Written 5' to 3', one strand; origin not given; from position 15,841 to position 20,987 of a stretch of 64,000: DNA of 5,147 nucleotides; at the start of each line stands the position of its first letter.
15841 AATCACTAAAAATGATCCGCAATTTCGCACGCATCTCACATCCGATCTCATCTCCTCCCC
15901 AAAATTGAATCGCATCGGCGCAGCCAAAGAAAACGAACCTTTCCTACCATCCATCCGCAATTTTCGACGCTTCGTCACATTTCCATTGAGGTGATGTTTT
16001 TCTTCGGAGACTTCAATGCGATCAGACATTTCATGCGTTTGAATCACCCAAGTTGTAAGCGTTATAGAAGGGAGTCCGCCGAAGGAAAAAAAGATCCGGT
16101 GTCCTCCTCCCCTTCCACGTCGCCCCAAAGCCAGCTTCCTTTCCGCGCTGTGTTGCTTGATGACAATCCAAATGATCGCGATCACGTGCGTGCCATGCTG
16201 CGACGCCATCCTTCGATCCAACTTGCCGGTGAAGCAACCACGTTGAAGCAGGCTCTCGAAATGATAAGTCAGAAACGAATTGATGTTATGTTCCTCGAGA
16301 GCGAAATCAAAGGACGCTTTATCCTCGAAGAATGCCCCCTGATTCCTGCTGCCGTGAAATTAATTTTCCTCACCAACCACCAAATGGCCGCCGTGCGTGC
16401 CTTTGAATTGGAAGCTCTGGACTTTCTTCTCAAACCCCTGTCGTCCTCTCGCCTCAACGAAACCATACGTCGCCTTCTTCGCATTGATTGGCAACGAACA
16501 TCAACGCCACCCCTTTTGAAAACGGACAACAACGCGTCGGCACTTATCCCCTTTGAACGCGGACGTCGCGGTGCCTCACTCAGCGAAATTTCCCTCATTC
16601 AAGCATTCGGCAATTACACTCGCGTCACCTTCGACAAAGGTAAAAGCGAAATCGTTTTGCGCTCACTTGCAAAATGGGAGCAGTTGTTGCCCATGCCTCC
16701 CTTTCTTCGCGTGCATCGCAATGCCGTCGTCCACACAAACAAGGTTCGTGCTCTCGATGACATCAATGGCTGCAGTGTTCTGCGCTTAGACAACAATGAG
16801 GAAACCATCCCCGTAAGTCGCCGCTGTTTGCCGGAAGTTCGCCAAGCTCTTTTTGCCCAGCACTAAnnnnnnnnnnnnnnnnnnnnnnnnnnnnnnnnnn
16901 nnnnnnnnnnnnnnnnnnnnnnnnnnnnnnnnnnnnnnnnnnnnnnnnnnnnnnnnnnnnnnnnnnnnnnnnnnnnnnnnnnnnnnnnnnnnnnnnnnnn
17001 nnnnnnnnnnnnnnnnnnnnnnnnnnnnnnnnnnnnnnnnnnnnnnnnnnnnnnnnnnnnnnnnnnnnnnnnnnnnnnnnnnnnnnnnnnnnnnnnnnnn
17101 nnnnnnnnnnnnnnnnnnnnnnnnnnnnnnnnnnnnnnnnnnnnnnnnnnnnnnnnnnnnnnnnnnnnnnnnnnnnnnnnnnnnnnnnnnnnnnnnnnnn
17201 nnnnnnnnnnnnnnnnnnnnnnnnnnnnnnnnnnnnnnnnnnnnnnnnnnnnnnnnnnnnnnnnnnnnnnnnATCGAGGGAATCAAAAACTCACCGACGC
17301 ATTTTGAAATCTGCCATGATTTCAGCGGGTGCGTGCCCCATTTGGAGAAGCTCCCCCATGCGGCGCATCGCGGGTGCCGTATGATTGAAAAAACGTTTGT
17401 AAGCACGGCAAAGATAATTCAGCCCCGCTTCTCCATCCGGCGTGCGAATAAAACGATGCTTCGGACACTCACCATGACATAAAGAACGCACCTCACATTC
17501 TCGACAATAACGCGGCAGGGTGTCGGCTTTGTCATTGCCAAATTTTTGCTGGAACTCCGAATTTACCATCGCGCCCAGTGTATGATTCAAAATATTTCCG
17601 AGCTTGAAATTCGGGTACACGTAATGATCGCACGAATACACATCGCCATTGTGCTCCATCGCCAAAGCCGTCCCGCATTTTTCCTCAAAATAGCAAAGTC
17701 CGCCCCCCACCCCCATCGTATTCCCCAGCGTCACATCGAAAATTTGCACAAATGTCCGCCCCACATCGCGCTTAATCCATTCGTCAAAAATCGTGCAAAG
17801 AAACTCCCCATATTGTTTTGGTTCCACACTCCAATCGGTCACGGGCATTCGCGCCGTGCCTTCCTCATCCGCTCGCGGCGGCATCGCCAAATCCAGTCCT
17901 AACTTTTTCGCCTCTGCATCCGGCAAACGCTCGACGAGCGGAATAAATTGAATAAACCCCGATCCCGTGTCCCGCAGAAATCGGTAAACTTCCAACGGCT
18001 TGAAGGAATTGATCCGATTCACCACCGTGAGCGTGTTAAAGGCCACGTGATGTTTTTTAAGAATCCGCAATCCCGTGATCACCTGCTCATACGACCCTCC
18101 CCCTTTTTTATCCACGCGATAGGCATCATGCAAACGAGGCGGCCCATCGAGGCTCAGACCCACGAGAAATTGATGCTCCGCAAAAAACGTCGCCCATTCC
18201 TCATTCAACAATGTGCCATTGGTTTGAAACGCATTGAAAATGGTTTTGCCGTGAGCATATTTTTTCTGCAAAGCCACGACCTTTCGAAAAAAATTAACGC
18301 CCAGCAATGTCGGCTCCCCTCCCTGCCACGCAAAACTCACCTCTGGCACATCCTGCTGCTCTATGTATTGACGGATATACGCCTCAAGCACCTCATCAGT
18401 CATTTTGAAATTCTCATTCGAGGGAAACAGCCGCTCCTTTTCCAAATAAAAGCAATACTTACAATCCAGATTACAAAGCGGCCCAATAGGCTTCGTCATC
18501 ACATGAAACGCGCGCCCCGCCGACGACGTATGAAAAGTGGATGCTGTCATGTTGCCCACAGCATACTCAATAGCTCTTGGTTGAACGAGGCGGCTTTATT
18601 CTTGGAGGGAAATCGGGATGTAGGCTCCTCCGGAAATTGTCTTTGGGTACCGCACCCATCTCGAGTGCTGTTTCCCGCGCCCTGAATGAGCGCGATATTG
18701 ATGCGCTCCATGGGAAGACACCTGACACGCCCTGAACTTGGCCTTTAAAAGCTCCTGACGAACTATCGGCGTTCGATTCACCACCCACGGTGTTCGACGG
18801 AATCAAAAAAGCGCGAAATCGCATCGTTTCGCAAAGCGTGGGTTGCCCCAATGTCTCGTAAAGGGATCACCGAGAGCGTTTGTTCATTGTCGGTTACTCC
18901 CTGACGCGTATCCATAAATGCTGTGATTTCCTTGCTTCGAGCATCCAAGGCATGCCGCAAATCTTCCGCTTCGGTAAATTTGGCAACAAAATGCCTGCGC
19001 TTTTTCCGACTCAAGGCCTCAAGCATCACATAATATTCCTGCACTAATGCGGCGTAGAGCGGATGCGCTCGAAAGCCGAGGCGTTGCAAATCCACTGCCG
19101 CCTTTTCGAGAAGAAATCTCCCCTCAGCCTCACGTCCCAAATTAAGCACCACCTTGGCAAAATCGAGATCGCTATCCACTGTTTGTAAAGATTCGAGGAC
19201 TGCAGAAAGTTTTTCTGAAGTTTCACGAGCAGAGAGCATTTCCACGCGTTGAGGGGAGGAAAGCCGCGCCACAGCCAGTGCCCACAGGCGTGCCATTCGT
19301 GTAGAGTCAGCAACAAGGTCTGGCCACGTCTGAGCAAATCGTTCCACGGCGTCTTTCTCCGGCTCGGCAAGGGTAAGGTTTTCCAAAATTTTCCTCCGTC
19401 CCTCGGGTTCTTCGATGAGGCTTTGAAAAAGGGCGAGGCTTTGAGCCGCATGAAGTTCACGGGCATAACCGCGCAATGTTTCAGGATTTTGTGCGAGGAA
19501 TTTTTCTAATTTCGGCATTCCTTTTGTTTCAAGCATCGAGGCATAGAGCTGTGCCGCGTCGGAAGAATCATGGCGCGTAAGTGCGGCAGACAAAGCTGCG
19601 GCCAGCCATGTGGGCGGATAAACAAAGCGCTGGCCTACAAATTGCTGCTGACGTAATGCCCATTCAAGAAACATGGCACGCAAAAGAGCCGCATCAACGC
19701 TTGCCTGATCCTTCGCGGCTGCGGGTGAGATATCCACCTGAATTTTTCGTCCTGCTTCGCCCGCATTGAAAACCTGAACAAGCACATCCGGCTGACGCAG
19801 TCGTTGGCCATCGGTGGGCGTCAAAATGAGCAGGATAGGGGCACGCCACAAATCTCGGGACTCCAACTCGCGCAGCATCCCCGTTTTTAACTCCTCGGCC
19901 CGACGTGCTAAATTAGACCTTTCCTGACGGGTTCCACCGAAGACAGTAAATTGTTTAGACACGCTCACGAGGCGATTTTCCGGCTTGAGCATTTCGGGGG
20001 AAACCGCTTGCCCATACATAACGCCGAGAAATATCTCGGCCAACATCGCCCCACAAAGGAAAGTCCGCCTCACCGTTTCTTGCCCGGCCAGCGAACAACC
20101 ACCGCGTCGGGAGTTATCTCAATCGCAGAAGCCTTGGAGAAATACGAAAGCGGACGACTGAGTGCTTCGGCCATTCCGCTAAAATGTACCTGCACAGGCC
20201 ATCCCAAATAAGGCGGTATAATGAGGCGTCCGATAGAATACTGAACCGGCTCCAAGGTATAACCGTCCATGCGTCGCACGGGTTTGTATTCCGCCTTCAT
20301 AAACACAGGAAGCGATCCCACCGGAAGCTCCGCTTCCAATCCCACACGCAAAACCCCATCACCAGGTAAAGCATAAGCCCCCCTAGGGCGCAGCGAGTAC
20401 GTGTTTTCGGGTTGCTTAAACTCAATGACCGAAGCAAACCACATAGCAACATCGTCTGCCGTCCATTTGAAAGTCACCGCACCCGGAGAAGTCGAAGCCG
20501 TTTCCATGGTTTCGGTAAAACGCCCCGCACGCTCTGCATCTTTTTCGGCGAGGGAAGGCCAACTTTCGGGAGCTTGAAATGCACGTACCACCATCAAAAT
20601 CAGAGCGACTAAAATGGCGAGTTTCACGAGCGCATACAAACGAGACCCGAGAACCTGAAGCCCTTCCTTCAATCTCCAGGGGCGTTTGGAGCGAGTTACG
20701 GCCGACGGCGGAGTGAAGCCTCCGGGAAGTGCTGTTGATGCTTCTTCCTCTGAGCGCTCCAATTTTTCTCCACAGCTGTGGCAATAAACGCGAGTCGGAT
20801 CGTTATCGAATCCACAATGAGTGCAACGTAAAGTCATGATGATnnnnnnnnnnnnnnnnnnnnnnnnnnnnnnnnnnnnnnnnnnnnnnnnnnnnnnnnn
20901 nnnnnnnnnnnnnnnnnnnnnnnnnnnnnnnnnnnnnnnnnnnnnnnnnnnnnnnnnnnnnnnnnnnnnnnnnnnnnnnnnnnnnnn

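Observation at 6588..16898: A 30-bp direct-repeat box occurs three times, each about 60 nt upstream of a gene start: candidate LytTR regulon linking the T2SS operon, a 985-aa secreted protein and an NHLP peptide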

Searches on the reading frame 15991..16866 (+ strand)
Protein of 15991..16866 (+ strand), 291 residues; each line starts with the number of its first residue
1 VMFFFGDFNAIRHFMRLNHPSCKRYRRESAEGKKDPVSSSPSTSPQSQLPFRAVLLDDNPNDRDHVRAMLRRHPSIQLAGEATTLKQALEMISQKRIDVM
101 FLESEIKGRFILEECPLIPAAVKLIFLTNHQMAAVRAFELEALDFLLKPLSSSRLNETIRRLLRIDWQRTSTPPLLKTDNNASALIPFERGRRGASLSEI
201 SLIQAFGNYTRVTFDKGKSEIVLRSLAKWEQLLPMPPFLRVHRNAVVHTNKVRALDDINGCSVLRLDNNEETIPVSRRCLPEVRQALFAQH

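Call 8: search_protein_families(library=pfam, proteins=[window:15991-16866:+])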
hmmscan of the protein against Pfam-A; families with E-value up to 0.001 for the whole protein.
window:15991-16866:+ (291 aa): 2 families
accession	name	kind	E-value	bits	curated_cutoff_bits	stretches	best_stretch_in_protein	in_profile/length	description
PF04397.21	LytTR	-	9.8e-16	58.2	22.6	1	197-287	8-97/98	LytTr DNA-binding domain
PF00072.30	Response_reg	-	1e-10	42.2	30.2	1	55-159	3-110/111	Response regulator receiver domain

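Call 24: search_protein_families(library=ncbifam, proteins=[window:15991-16866:+], max_evalue=0.01)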
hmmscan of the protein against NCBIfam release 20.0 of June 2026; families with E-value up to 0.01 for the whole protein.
window:15991-16866:+ (291 aa): 16 families
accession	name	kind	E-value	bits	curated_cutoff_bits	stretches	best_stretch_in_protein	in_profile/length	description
NF008677.0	PRK11697.1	equivalog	6.1e-26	91.2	246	1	52-287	3-235/238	two-component system response regulator BtsR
NF010684.1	PRK14084.1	equivalog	1.7e-18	67.3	375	1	52-266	2-232/254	response regulator transcription factor LytR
NF047785.1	respo_reg_MadR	equivalog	5.1e-06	26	300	1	52-104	2-54/209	MadR family response regulator transcription factor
NF001965.0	PRK00742.1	subfamily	1.4e-05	24.5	293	1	51-156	4-115/357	chemotaxis-specific protein-glutamate methyltransferase CheB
NF007708.0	PRK10403.1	equivalog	2.2e-05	24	343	1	48-110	4-66/215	nitrate/nitrite response regulator protein NarP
NF007935.0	PRK10651.1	equivalog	2.4e-05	23.6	250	1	50-160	6-121/216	two-component system response regulator NarL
NF041946.1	LuxO_transreg_Vib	equivalog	0.00011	21.1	800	1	83-171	27-120/463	quorum-sensing sigma-54 dependent transcriptional regulator LuxO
TIGR02875.1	spore_0_A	equivalog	0.00013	21.3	200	1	52-165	4-124/262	sporulation transcription factor Spo0A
NF007689.0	PRK10365.1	equivalog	0.00021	20.3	760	1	81-164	34-122/441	sigma-54-dependent response regulator transcription factor ZraR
NF052445.1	RespRegMctR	equivalog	0.003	17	300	1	52-104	3-55/205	two-component system response regulator MctR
TIGR02915.1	PEP_resp_reg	equivalog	0.0046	15.8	502.6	1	108-167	60-121/445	PEP-CTERM-box response regulator transcription factor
NF008469.0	PRK11361.1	equivalog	0.0056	15.4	714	1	61-167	11-124/461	acetoacetate metabolism transcriptional regulator AtoC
NF040749.1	tetrathio_RR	equivalog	0.0058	16.4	290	1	120-165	70-117/191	tetrathionate respiration response regulator TtrR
NF009206.0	PRK12555.1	subfamily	0.0058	15.6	342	1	54-152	4-108/340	chemotaxis-specific protein-glutamate methyltransferase CheB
NF008296.0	PRK11083.1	equivalog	0.0066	15.9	273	1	82-168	33-123/228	two-component system response regulator CreB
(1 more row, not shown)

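Call 37: find_homologous_proteins(query=window:15991-16866:+, max_evalue=1e-20)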
Query window:15991-16866:+ (291 aa): 63 proteins with E <= 1e-20 among 1253 candidates.
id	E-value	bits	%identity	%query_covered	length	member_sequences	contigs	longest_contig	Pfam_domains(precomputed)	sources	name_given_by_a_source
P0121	2.4e-185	632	99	100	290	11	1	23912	PF04397.22,PF00072.31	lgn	-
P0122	1.9e-113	397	73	88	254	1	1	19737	PF04397.22,PF00072.31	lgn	-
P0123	1.7e-110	387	71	87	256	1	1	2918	PF04397.22,PF00072.31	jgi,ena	-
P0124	4.3e-109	382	73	82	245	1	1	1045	PF04397.22,PF00072.31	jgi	-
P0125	5.4e-109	382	69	88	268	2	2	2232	PF04397.22,PF00072.31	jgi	-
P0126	5.5e-106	372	69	85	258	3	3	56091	PF04397.22,PF00072.31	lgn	-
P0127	4.4e-104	366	71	82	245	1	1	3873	PF04397.22,PF00072.31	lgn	-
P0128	3.2e-103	363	67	87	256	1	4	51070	PF04397.22,PF00072.31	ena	-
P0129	2.6e-102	360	65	87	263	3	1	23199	PF04397.22,PF00072.31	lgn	-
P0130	3.5e-100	353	64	88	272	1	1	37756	PF04397.22,PF00072.31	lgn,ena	-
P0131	8.9e-100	352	66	87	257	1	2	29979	PF04397.22,PF00072.31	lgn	-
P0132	1.6e-98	348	64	87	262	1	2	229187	PF04397.22,PF00072.31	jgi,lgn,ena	-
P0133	4.1e-98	346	65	83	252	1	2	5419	PF04397.22,PF00072.31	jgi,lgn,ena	jgi:DNA-binding LytR/AlgR family response regulator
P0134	4.6e-98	346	66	82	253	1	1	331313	PF04397.22,PF00072.31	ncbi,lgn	-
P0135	9.7e-98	345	65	82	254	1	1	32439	PF04397.22,PF00072.31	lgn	-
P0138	2.3e-95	337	65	82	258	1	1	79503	PF04397.22,PF00072.31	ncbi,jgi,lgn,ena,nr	ncbi:MAG TPA: LytTR family DNA-binding domain-containing protein [Chthoniobacteraceae bacterium]|nr:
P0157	1.7e-89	318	61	87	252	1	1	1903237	PF04397.22,PF00072.31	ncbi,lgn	-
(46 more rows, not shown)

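Call 40: find_encoding_contigs(protein=P0157, flank=10000, max_places=1)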
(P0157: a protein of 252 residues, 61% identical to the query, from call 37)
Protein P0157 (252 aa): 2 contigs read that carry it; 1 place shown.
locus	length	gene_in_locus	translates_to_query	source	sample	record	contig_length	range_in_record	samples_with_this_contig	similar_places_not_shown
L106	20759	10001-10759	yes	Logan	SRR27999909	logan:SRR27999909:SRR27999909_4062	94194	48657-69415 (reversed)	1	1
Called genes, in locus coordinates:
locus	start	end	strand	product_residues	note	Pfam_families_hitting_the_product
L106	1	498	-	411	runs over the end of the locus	PF28597:T2SSF_N, PF00482:T2SSF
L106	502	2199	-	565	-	PF13401:AAA_22 (faint), PF05157:MshEN, PF00437:T2SSE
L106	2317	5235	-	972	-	-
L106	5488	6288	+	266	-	-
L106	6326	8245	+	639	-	PF03412:Peptidase_C39, PF00005:ABC_tran (weak)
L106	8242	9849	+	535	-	PF00664:ABC_membrane (faint), PF13191:AAA_16 (weak), PF00005:ABC_tran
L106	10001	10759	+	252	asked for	PF00072:Response_reg, PF04397:LytTR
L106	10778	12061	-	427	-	-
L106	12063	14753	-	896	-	PF22680:Glyco_hydro_123_N_2 (weak), PF13320:GH123_cat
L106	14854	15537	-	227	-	-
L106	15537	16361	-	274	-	-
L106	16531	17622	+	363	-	PF00392:GntR, PF13377:Peripla_BP_3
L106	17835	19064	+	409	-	-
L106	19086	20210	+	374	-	PF00392:GntR, PF13377:Peripla_BP_3 (weak)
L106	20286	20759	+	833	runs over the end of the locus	PF08532:Glyco_hydro_42M (weak)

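Call 41: find_encoding_contigs(protein=P0134, flank=10000, max_places=1)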
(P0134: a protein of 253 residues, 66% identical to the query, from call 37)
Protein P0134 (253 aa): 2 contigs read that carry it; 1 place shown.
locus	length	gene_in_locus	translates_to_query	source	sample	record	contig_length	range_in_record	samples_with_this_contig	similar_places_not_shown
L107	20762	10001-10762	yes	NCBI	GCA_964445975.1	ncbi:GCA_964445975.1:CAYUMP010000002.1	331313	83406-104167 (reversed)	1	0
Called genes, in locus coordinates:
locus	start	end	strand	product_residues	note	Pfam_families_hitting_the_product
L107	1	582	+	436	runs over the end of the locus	-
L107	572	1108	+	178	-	PF10741:T2SSM_b (weak)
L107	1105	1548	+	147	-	-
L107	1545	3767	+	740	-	PF03958:Secretin_N, PF00263:Secretin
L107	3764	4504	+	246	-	-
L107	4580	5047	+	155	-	PF13577:SnoaL_4, PF13474:SnoaL_3, PF14534:DUF4440, PF12680:SnoaL_2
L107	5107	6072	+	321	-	PF00364:Biotin_lipoyl (faint), PF25973:BSH_CzcB (faint), PF25984:BSH_YknX, PF26077:BSH_Fcp1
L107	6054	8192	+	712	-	PF03412:Peptidase_C39, PF13529:Peptidase_C39_2 (faint), PF00664:ABC_membrane, PF00005:ABC_tran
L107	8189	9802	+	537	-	PF00664:ABC_membrane, PF00005:ABC_tran, PF13304:AAA_21 (faint)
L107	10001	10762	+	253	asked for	PF00072:Response_reg (weak), PF04397:LytTR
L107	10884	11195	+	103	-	PF02979:NHase_alpha, PF14407:Frankia_peptide (faint)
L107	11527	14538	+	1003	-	-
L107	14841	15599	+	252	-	-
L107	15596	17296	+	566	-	PF07646:Kelch_2 (faint), PF24681:Kelch_KLHDC2_KLHL20_DRC7, PF25210:Kelch_FKB95 (faint), PF01344:Kelch_1, PF13415:Beta-prop_FBX42, PF24681:Kelch_KLHDC2_KLHL20_DRC7, PF24981:Beta-prop_ATRN-LZTR1, PF24996:NANM, +1 more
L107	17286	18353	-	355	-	PF00356:LacI, PF13377:Peripla_BP_3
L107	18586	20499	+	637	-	PF12951:PATR, PF07589:PEP_exosort_dom (weak)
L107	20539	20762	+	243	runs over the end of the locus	-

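Call 42: find_encoding_contigs(protein=P0138, flank=10000, max_places=1)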
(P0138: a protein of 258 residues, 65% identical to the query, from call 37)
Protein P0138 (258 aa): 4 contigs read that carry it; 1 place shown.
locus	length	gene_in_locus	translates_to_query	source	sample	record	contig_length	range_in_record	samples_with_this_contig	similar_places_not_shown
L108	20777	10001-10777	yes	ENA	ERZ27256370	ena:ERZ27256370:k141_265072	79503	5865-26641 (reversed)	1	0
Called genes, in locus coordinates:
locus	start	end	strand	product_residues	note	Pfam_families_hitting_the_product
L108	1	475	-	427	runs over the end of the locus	-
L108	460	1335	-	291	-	PF21687:T2SSK_1st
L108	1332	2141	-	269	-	PF07963:N_methyl (weak)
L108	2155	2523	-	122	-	-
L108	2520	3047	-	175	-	-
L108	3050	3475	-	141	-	PF08334:T2SSG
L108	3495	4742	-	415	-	PF28597:T2SSF_N, PF00482:T2SSF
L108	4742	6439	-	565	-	PF13401:AAA_22 (faint), PF05157:MshEN, PF13476:AAA_23 (faint), PF00437:T2SSE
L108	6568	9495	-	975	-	PF16190:E1_FCCH (weak)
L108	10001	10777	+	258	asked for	PF00072:Response_reg (weak), PF04397:LytTR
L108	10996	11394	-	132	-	-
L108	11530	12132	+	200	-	PF02660:G3P_acyltransf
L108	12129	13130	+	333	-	PF01210:NAD_Gly3P_dh_N, PF02558:ApbA (weak), PF03807:F420_oxidored (weak), PF07479:NAD_Gly3P_dh_C, PF20618:GPD_NAD_C_bact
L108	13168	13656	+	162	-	PF00578:AhpC-TSA, PF08534:Redoxin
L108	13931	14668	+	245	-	PF01507:PAPS_reduct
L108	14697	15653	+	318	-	PF01507:PAPS_reduct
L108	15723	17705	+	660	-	PF00009:GTP_EFTU, PF01926:MMR_HSR1 (faint), PF03144:GTP_EFTU_D2, PF22594:GTP-eEF1A_C, PF01583:APS_kinase, PF08433:KTI12 (weak), PF13238:AAA_18 (weak), PF13671:AAA_33, +1 more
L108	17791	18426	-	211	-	-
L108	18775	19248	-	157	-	PF03745:DUF309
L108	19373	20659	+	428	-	PF01595:CNNM, PF00571:CBS (faint), PF03471:CorC_HlyC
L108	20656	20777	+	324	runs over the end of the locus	PF01595:CNNM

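Call 46: find_related_loci(query=A2, collection=metagenome_contigs, flank=10000)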
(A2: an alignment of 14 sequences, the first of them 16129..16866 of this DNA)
Query A2 (245 aa) in metagenome_contigs; peptide patterns used: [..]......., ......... (x = any residue, [..] = any of these).
58 stretches matched a pattern; 9 encode a relative of the query (tblastn E <= 1e-3); 9 distinct loci.
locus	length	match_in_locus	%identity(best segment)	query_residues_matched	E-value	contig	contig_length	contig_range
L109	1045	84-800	73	4-243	7e-129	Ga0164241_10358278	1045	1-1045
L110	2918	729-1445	74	4-243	5e-119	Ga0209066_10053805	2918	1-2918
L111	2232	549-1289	72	4-245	5e-121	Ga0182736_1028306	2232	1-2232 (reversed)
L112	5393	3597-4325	65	4-244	2e-103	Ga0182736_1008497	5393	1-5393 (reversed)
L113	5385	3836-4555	65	3-243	5e-103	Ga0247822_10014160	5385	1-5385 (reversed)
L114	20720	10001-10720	66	4-243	4e-103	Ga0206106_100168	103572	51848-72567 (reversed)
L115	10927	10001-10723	65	4-243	2e-102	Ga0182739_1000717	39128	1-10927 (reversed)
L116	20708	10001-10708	63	5-244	5e-99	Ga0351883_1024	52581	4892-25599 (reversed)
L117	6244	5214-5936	60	4-245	2e-93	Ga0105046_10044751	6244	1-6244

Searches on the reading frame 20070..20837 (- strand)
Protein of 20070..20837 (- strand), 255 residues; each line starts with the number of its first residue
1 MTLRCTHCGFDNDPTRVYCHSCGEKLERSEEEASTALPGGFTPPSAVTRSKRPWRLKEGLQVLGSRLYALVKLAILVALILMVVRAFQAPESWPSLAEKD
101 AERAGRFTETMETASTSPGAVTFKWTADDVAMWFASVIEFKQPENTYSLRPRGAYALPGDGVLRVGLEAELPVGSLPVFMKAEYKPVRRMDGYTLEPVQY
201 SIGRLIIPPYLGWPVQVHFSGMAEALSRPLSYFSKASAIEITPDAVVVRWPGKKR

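Call 8: search_protein_families(library=pfam, proteins=[window:20070-20837:-])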
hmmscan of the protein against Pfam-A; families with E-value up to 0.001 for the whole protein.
window:20070-20837:- (255 aa): 3 families
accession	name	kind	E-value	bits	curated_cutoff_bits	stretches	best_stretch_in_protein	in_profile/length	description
PF24463.1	DUF7577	-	0.00014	21.9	28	1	2-27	2-27/27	Domain of unknown function (DUF7577)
PF13240.11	Zn_Ribbon_1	-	0.00044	20.4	25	1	5-26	2-23/23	zinc-ribbon domain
PF12773.13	DZR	-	0.00086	19.9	27.3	0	5-27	1-23/45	Double zinc ribbon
